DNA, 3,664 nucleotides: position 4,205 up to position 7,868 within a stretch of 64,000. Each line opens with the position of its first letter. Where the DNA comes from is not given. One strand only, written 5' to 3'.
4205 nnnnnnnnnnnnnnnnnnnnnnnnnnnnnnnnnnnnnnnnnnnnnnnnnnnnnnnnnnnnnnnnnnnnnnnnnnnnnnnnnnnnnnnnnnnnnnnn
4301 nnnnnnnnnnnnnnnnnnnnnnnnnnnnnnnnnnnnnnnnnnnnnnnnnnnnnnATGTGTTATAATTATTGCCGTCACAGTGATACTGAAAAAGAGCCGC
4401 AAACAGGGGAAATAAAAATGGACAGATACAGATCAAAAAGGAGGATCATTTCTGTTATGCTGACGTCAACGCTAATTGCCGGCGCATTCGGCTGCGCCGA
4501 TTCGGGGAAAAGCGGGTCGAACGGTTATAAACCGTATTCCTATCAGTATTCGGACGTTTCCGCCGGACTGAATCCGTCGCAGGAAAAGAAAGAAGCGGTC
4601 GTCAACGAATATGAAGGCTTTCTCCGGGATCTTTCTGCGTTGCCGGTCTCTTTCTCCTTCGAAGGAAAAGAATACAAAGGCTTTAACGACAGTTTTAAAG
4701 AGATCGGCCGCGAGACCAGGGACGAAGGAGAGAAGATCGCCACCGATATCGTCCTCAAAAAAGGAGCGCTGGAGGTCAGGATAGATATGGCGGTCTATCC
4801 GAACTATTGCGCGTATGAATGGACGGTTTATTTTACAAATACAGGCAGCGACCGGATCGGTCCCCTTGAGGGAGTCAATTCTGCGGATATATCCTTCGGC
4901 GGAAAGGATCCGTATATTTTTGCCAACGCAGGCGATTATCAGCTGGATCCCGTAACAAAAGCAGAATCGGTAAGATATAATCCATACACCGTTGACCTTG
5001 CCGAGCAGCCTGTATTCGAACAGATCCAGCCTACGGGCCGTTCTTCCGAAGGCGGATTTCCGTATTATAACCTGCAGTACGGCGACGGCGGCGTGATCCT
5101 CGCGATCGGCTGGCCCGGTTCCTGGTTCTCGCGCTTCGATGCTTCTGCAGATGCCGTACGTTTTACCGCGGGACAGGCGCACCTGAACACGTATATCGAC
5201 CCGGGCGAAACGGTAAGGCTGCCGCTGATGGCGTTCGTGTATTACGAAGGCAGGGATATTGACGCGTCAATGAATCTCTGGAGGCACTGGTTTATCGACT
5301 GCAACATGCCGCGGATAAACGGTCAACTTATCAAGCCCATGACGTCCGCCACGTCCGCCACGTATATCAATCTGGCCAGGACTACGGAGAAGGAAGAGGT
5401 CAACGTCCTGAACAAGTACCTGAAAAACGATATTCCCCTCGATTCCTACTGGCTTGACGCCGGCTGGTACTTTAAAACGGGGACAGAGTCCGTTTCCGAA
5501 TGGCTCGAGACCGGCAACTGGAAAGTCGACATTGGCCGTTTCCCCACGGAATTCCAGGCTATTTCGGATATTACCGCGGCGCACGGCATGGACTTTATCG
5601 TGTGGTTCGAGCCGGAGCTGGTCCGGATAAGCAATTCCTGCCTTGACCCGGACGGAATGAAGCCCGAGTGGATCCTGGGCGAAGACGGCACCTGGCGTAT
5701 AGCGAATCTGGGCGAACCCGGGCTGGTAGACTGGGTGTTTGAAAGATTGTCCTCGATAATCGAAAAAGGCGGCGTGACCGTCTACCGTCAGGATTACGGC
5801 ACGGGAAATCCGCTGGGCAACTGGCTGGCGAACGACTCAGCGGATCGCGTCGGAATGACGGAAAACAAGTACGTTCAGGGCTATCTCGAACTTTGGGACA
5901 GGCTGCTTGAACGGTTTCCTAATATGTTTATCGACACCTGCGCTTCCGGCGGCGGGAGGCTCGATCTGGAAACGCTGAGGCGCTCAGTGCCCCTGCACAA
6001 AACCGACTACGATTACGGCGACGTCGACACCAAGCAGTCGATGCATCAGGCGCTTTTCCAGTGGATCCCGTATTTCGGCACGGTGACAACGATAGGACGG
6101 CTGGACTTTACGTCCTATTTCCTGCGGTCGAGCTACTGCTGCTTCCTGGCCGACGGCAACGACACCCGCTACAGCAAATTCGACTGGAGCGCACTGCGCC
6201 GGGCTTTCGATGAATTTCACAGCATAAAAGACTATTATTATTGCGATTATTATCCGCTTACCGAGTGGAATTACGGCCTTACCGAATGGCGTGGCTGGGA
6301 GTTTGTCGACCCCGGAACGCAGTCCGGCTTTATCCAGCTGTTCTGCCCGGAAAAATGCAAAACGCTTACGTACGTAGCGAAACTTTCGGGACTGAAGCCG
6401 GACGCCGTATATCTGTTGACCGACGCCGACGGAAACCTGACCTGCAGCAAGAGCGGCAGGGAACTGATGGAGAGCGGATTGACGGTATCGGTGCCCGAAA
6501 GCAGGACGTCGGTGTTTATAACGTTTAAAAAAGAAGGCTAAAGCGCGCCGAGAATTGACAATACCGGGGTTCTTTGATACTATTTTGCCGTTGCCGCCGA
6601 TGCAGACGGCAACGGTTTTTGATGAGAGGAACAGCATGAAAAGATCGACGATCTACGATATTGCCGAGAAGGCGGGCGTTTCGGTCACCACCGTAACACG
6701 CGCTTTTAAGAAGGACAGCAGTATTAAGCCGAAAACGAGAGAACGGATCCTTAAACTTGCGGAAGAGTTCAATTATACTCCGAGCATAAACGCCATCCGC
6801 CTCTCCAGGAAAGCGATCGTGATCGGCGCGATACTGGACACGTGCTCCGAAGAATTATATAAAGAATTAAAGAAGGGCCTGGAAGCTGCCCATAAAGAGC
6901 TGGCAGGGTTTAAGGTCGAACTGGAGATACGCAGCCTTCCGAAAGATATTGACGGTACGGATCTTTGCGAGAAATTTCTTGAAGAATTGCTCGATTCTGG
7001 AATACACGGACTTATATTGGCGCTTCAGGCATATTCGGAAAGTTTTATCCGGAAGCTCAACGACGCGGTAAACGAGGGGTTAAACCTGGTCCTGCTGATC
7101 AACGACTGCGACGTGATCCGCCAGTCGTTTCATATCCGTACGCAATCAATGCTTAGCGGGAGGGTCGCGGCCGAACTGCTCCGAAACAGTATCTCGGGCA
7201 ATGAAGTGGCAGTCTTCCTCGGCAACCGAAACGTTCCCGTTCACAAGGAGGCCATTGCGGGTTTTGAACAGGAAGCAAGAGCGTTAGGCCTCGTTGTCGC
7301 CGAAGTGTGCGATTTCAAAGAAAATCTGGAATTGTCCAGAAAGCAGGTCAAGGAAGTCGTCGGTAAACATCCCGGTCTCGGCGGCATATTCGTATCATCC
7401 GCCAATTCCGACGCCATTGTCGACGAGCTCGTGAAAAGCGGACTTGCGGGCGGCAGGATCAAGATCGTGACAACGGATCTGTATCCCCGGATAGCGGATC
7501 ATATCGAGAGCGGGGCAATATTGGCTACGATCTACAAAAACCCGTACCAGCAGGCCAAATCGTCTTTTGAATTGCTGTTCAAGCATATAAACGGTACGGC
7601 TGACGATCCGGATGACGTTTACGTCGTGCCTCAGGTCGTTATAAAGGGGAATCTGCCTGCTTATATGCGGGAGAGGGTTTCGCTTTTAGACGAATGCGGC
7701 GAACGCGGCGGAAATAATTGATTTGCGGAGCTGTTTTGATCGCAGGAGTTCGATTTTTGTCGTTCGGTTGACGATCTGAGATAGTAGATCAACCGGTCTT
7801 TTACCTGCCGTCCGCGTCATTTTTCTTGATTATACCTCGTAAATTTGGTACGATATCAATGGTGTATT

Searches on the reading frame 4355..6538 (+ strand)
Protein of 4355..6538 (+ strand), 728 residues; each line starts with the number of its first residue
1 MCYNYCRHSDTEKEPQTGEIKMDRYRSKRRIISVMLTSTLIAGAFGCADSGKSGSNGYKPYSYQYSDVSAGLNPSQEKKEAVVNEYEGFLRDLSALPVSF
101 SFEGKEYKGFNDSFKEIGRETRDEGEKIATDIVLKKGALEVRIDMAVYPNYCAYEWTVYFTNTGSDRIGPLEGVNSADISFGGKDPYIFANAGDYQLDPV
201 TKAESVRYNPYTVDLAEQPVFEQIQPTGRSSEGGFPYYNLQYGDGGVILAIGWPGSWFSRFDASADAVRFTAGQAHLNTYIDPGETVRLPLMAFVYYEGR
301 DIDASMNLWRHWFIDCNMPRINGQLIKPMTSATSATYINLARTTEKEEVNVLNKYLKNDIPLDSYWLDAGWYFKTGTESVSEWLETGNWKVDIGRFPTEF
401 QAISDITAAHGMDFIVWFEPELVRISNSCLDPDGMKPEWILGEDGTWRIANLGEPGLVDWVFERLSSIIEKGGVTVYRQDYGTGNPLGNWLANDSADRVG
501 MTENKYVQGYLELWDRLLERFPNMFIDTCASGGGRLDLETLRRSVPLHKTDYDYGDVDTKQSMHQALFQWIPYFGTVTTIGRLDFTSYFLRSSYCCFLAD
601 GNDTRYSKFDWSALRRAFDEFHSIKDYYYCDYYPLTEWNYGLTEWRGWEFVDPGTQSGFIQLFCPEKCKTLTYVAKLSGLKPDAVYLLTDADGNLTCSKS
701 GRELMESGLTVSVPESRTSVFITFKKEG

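Call 3: search_protein_families(library=pfam, proteins=[window:4355-6538:+], max_evalue=1)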
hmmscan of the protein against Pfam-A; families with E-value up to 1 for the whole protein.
window:4355-6538:+ (728 aa): 3 families
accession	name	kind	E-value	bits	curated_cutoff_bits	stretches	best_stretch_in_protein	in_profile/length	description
PF02065.24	Melibiase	-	1.7e-18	67.2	27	1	358-541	68-250/347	Melibiase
PF01055.32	Glyco_hydro_31_2nd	-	1.8e-06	27.9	23.5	1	343-442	19-107/328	Glycosyl hydrolases family 31 TIM-barrel domain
PF16874.11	Glyco_hydro_36C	-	0.00031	21.6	27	1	647-717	3-70/77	Glycosyl hydrolase family 36 C-terminal domain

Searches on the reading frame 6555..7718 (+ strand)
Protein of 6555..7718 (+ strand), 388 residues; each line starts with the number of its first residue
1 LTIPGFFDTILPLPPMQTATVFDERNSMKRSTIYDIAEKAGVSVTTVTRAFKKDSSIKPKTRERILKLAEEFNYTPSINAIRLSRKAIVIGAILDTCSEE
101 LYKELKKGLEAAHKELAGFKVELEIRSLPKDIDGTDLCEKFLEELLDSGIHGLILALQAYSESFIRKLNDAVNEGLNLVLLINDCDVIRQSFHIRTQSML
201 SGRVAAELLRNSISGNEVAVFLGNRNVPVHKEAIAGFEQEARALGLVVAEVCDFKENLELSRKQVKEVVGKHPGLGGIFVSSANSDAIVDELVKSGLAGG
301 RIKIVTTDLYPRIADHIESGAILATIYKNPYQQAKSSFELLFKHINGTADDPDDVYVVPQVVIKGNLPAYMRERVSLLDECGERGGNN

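Call 3: search_protein_families(library=pfam, proteins=[window:6555-7718:+], max_evalue=1)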
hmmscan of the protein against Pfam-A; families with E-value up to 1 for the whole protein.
window:6555-7718:+ (388 aa): 13 families
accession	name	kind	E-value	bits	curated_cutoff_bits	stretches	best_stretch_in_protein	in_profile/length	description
PF13407.12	Peripla_BP_4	-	9.9e-22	78.1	35.1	1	91-348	2-257/258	Periplasmic binding protein domain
PF00356.27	LacI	-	7.7e-16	58.1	27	1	32-77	1-46/46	Bacterial regulatory proteins, lacI family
PF00532.27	Peripla_BP_1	-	0.0003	20.8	22.2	1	89-304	3-209/281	Periplasmic binding proteins and sugar binding domain of LacI family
PF01381.28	HTH_3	-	0.0012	19.3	23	1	32-77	11-53/55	Helix-turn-helix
PF00165.29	HTH_AraC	-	0.019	15.6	26.6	1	30-53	8-31/42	Bacterial regulatory helix-turn-helix proteins, AraC family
PF00440.29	TetR_N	-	0.04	14.1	24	1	28-52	14-38/47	Bacterial regulatory proteins, tetR family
PF04760.21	IF2_N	-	0.043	14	25.3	0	28-53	1-27/53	Translation initiation factor IF-2, N-terminal region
PF13412.12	HTH_24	-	0.044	13.8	21.9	1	32-53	19-40/48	Winged helix-turn-helix DNA-binding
PF13542.12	HTH_Tnp_ISL3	-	0.052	13.5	27.4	1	28-52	24-48/51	Helix-turn-helix domain of transposase family ISL3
PF01047.28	MarR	-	0.092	13.1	24.6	1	32-53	19-40/59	MarR family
PF04055.27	Radical_SAM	-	0.1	13.2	29.5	1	78-168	46-119/166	Radical SAM superfamily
PF21408.2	MTR4-like_stalk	-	0.14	12.8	24.2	0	224-269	14-63/64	Exosome RNA helicase MTR4-like, stalk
PF08279.18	HTH_11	-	0.14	12.5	25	1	31-52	16-37/55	HTH domain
